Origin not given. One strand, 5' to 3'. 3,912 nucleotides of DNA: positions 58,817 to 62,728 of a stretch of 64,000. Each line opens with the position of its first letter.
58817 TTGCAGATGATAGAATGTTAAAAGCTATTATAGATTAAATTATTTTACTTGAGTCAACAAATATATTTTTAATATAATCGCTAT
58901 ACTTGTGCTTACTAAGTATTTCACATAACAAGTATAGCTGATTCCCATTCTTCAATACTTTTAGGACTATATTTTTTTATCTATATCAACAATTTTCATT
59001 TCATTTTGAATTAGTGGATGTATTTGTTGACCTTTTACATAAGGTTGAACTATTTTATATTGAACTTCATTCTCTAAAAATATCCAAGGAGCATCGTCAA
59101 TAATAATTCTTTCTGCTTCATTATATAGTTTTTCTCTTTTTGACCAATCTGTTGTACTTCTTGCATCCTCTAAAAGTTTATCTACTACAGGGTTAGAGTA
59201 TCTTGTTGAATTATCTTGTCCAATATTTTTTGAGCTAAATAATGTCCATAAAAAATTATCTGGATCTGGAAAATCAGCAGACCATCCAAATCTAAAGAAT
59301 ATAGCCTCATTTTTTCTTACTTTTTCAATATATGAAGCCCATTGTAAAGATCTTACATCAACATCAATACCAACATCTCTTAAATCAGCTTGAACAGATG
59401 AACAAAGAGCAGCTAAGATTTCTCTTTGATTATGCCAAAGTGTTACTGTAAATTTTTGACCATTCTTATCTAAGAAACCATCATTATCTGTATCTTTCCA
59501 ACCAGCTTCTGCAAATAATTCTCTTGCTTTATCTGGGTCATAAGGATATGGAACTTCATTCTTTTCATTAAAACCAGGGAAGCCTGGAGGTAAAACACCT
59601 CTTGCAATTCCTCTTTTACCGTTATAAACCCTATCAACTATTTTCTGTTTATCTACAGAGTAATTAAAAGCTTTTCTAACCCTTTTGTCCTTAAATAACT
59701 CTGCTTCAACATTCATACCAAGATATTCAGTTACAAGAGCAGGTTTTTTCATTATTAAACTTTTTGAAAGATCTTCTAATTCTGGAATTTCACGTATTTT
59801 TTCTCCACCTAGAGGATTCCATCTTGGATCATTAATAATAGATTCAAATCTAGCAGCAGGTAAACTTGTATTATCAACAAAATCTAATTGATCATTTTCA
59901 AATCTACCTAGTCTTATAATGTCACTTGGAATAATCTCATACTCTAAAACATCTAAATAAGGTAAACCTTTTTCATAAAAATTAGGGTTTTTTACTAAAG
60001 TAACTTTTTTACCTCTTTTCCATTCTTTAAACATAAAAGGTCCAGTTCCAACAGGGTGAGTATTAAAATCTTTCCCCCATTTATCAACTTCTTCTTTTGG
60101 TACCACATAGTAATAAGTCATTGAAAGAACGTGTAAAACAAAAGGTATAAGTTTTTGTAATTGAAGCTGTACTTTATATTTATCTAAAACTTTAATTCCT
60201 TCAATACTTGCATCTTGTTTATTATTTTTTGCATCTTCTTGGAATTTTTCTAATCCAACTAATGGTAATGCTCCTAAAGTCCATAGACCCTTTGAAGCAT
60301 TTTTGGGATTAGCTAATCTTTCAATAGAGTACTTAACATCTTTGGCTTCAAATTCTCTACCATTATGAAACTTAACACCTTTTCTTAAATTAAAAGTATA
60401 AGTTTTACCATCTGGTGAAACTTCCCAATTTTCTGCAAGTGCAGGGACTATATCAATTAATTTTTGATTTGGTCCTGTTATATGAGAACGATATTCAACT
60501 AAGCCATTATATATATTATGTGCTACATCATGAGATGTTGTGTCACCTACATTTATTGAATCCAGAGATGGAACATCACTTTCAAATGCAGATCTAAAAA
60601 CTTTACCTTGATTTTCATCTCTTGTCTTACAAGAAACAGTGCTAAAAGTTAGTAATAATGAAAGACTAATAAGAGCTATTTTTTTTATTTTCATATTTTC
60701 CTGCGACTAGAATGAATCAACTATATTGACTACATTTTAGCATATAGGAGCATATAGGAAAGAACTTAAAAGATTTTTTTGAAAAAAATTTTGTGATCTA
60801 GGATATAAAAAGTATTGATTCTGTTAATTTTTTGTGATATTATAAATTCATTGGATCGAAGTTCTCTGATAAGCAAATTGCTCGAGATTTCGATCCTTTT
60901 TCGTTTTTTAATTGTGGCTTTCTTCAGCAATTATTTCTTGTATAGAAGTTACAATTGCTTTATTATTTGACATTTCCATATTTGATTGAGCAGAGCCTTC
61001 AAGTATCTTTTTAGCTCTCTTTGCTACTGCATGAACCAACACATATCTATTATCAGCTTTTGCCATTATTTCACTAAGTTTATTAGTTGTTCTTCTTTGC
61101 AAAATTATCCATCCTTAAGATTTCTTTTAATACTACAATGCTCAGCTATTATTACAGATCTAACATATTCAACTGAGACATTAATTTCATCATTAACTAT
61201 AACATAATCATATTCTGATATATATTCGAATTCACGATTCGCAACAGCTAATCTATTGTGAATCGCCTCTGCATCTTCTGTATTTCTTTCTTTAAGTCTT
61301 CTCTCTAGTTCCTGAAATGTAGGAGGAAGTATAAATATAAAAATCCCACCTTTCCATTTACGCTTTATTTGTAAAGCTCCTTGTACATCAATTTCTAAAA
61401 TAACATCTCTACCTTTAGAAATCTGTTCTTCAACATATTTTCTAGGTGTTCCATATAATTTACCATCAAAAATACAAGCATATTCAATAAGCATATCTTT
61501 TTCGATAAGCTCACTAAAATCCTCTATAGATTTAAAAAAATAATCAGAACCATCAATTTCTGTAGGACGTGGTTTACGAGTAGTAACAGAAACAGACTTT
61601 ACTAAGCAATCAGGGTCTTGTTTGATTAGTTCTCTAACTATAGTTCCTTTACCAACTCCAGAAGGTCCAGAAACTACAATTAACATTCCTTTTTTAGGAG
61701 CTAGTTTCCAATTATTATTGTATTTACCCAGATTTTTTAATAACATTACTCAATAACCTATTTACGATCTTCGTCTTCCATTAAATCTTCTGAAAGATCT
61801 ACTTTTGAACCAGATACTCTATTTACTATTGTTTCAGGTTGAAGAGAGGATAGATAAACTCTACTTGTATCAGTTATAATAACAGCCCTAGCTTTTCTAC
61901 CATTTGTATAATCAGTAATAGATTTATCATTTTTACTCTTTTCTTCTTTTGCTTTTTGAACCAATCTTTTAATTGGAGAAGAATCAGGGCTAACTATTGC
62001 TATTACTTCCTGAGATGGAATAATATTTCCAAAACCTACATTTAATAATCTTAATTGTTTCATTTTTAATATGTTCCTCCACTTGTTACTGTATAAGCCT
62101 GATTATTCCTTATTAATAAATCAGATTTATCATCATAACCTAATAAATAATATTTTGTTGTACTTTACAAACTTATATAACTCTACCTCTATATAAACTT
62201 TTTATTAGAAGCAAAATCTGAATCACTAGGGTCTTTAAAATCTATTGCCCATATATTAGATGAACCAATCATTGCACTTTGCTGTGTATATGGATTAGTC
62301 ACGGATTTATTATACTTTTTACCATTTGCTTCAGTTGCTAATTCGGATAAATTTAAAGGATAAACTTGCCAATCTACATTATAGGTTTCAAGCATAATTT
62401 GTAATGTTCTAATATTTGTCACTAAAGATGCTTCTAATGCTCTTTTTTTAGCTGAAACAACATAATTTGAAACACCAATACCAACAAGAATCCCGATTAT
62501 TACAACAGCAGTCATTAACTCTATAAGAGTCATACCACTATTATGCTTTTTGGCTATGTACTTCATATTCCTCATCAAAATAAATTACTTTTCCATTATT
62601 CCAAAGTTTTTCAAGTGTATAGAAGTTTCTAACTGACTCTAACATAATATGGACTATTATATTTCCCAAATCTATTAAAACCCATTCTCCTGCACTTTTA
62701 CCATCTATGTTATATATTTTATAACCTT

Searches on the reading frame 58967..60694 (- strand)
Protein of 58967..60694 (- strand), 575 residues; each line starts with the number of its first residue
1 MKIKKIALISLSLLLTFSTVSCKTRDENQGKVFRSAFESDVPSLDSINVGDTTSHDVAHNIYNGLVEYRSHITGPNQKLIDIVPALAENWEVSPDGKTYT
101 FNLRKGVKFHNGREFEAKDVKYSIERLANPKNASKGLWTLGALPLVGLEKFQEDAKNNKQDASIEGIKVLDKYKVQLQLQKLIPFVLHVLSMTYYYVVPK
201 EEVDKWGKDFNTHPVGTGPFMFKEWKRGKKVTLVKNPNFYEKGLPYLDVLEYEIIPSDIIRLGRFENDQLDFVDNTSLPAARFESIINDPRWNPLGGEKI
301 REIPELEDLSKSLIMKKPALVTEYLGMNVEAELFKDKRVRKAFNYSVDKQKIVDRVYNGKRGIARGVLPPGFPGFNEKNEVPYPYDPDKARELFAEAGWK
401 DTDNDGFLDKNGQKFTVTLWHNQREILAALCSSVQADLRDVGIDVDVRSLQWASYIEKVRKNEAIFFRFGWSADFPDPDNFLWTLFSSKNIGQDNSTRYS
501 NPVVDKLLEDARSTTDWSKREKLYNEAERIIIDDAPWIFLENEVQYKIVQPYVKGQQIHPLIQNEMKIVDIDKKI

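Call 26: search_protein_families(library=pfam, proteins=[window:58967-60694:-], max_evalue=0.00001)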
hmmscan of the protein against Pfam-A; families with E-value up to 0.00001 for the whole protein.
window:58967-60694:- (575 aa): 1 family
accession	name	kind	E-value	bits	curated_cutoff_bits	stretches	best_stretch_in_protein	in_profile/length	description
PF00496.27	SBP_bac_5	-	1.8e-105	353.5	32.4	1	82-492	2-367/368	Bacterial extracellular solute-binding proteins, family 5 Middle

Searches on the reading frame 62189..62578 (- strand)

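Call 92: search_protein_families(library=pfam, proteins=[window:62189-62578:-], max_evalue=0.001)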
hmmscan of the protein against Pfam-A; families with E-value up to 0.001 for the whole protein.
window:62189-62578:- (129 aa): 1 family
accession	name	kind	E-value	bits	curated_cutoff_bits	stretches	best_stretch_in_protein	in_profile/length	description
PF07963.17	N_methyl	-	3.2e-07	30.1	21.2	1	11-34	2-25/27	Prokaryotic N-terminal methylation motif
